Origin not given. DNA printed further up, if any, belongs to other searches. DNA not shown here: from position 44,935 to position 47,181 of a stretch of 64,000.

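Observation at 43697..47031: Archaeal-type GatE-GatD transamidation operon inside a Bacteroidota chromosome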

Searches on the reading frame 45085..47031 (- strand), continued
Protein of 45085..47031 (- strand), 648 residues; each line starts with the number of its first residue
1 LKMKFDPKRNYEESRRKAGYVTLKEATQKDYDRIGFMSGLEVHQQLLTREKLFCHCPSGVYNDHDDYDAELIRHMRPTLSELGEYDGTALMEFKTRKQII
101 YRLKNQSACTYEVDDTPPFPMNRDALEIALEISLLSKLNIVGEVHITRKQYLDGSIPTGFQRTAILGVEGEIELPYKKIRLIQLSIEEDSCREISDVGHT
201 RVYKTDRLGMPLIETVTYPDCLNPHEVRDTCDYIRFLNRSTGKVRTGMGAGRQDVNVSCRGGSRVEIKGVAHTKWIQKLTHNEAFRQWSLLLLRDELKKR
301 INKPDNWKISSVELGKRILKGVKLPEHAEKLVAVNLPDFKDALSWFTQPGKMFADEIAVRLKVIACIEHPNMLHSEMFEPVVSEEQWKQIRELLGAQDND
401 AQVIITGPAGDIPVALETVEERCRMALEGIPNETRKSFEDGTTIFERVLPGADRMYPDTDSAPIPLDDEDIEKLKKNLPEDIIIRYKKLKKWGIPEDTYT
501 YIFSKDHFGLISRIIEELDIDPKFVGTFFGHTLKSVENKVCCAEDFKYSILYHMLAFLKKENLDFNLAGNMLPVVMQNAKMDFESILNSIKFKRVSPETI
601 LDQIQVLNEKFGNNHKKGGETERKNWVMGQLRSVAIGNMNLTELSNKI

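Call 75: list_cluster_members(proteins=[P0229, P0237, P0222, P0230, P0248, P0186, P0171, P0175, P0212, P0124])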
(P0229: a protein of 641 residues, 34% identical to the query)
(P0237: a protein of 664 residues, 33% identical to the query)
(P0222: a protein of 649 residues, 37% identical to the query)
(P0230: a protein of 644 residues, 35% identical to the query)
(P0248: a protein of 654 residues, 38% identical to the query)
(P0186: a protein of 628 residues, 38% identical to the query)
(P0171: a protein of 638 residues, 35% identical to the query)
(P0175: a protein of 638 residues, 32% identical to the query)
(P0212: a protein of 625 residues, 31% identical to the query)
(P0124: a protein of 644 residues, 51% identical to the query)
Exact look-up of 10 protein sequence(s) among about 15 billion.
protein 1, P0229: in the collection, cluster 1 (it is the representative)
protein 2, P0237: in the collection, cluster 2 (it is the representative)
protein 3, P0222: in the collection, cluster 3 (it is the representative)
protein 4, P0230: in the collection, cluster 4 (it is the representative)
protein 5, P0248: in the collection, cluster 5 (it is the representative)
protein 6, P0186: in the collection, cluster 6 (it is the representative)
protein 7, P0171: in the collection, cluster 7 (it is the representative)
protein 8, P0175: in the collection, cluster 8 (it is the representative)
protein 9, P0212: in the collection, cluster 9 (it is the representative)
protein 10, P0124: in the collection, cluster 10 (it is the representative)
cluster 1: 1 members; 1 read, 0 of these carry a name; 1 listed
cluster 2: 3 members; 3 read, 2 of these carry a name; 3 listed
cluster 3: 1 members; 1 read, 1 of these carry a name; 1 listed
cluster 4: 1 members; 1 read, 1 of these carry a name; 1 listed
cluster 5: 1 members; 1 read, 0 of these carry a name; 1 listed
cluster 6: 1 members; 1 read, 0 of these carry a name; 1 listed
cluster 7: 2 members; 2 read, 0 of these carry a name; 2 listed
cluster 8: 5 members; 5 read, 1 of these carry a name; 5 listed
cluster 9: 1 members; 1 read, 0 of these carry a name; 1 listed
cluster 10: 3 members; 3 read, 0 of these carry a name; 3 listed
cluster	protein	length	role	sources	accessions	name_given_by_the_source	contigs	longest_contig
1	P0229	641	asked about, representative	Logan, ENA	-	-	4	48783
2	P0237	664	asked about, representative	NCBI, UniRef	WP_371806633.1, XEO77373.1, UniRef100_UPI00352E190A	Glu-tRNA(Gln) amidotransferase subunit GatE [Candidatus Lokiarchaeum ossiferum] | Glu-tRNA(Gln) amidotransferase subunit GatE n=1 Tax=Candidatus Lokiarchaeum ossiferum ...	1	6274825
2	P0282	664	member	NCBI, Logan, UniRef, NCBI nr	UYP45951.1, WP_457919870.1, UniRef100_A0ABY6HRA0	Glutamyl-tRNA(Gln) amidotransferase subunit E [Candidatus Lokiarchaeum ossiferum] | Glutamyl-tRNA(Gln) amidotransferase subunit E n=1 Tax=Candidatus Lokiarchaeum ossiferum ... | Glutamyl-tRNA(Gln) amidotransferase subunit E [Candidatus Lokiarchaeum sp. B-35]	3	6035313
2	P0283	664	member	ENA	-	-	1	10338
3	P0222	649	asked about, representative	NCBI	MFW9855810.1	MAG: Glu-tRNA(Gln) amidotransferase subunit GatE [Candidatus Thorarchaeota archaeon]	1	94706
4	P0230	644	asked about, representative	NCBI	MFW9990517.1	MAG: Glu-tRNA(Gln) amidotransferase subunit GatE [Candidatus Odinarchaeota archaeon]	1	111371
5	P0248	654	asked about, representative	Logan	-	-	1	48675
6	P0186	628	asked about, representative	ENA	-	-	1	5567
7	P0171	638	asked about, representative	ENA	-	-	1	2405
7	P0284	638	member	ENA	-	-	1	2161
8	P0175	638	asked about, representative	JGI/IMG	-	-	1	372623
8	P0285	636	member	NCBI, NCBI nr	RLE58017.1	MAG: Glu-tRNA(Gln) amidotransferase GatDE subunit E [Thermoprotei archaeon]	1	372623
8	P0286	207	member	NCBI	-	-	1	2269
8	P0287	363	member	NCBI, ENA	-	-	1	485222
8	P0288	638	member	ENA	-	-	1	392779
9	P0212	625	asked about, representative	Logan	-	-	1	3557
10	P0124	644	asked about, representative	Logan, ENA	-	-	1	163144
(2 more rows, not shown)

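Call 76: fold_search(model_id=the predicted structure, library=pdb)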
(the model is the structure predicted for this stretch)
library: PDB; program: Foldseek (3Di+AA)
matches with E <= 10: 324; with E <= 0.001: 17
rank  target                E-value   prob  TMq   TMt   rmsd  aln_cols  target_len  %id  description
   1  2d6f_D                1.1e-30  1.00  0.55  0.66   9.5       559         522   29  Crystal structure of Glu-tRNA(Gln) amidotransferase in the complex with tRNA(Gln) (released 2006-07-11)
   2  1zq1_C                9.9e-30  1.00  0.55  0.68   9.4       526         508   32  Structure of GatDE tRNA-Dependent Amidotransferase from Pyrococcus abyssi (released 2005-10-18)
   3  2d6f_C                4.8e-28  1.00  0.55  0.71   8.7       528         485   30  Crystal structure of Glu-tRNA(Gln) amidotransferase in the complex with tRNA(Gln) (released 2006-07-11)
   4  9a6e_A                2.1e-16  1.00  0.40  0.52  12.2       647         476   16  Integrative model of GATB-SUCD by crosslinking MS and deep learning (released 2024-09-18)
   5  3ip4_B                2.6e-15  1.00  0.43  0.55  12.4       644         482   17  The high resolution structure of GatCAB (released 2009-11-24)
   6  3h0l_B                2.2e-14  1.00  0.37  0.55  10.7       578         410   19  Structure of trna-dependent amidotransferase gatcab from aquifex aeolicus (released 2009-07-21)
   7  2g5i_B                8.0e-14  1.00  0.41  0.61  10.1       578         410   17  Structure of tRNA-Dependent Amidotransferase GatCAB complexed with ADP-AlF4 (released 2006-07-18)
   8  3al0_B                1.0e-13  1.00  0.35  0.44  12.9       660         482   18  Crystal structure of the glutamine transamidosome from Thermotoga maritima in the glutamylation state. (released 2010-09-29)
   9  2f2a_B                2.0e-13  1.00  0.37  0.54  13.5       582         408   17  Structure of tRNA-Dependent Amidotransferase GatCAB complexed with Gln (released 2006-07-18)
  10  3kfu_I                3.2e-13  1.00  0.41  0.57  11.1       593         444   16  Crystal structure of the transamidosome (released 2010-08-25)
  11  3kfu_F                9.7e-13  1.00  0.43  0.58  10.2       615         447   16  Crystal structure of the transamidosome (released 2010-08-25)
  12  2dqn_B                1.3e-12  1.00  0.40  0.60  11.6       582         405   17  Structure of tRNA-Dependent Amidotransferase GatCAB complexed with Asn (released 2006-07-18)
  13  2g5h_B                1.5e-12  1.00  0.36  0.55  12.3       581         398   18  Structure of tRNA-Dependent Amidotransferase GatCAB (released 2006-07-18)
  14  2df4_B                1.3e-11  1.00  0.36  0.54  12.7       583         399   17  Structure of tRNA-Dependent Amidotransferase GatCAB complexed with Mn2+ (released 2006-07-18)
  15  4wj3_B                5.2e-11  1.00  0.39  0.51   9.9       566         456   16  Crystal structure of the asparagine transamidosome from Pseudomonas aeruginosa (released 2014-12-31)
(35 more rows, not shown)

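Call 79: search_protein_families(library=pfam, proteins=[L074:37-456:+, L074:552-935:+, L074:1014-1655:-, L074:5663-6160:-, L047:9112-9987:+, L047:11983-12759:-, L047:12876-14153:-, L047:15976-17706:-, L047:6853-8553:+, L047:9977-11965:+], max_evalue=0.0001)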
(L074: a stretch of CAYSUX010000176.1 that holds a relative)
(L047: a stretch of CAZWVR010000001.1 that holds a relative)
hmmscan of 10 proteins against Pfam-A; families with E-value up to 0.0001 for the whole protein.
L074:37-456:+ (139 aa): 0 families

L074:552-935:+ (127 aa): 0 families

L074:1014-1655:- (213 aa): 2 families
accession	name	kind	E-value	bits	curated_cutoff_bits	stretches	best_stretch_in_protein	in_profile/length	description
PF13483.12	Lactamase_B_3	-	5.7e-11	43.1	24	1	91-172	2-67/160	Beta-lactamase superfamily domain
PF12706.13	Lactamase_B_2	-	2.3e-10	40.8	27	1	108-211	3-116/200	Beta-lactamase superfamily domain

L074:5663-6160:- (165 aa): 0 families

L047:9112-9987:+ (291 aa): 1 family
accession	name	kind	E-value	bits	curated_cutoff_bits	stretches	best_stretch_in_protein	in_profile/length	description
PF01963.22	TraB_PrgY_gumN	-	3.7e-48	165.1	26.8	1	23-281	1-263/263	TraB/PrgY/gumN family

L047:11983-12759:- (258 aa): 1 family
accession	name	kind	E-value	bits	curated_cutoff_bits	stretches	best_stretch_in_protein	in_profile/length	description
PF09520.16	RE_TdeIII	-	1.2e-83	280.9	27.2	1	5-243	2-242/242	Type II restriction endonuclease, TdeIII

L047:12876-14153:- (425 aa): 2 families
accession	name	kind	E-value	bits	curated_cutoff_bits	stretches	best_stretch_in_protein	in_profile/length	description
PF01555.25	N6_N4_Mtase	-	4.8e-14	53.3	26.7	1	15-98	144-214/221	DNA methylase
PF13847.12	Methyltransf_31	-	2.5e-05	24.4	27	1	65-134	3-75/145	Methyltransferase domain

L047:15976-17706:- (576 aa): 5 families
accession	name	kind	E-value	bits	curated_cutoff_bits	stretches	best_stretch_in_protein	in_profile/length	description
PF02743.24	dCache_1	-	2e-12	47.6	45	1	5-108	140-237/240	Cache domain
PF13185.12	GAF_2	-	1.1e-10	42.3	28.6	1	273-408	3-135/136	GAF domain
PF00672.30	HAMP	-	6.4e-08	33.2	25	1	149-198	5-52/53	HAMP domain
PF01590.32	GAF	-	3.3e-06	28.1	22.4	1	273-408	1-133/133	GAF domain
PF13426.13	PAS_9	-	9.7e-05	23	27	1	472-565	4-97/103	PAS domain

L047:6853-8553:+ (566 aa): 1 family
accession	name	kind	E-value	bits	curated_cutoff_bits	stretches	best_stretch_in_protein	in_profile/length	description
PF07228.17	SpoIIE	-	1.1e-16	61.8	25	1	373-565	7-190/192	Stage II sporulation protein E (SpoIIE)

L047:9977-11965:+ (662 aa): 2 families
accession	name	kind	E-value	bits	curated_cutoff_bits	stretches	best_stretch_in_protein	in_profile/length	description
PF02934.20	GatB_N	-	3e-49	168.1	23.4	1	37-478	3-277/277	GatB/GatE catalytic domain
PF02637.23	GatB_Yqey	-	3.3e-06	27.5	27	1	527-657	14-147/148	GatB domain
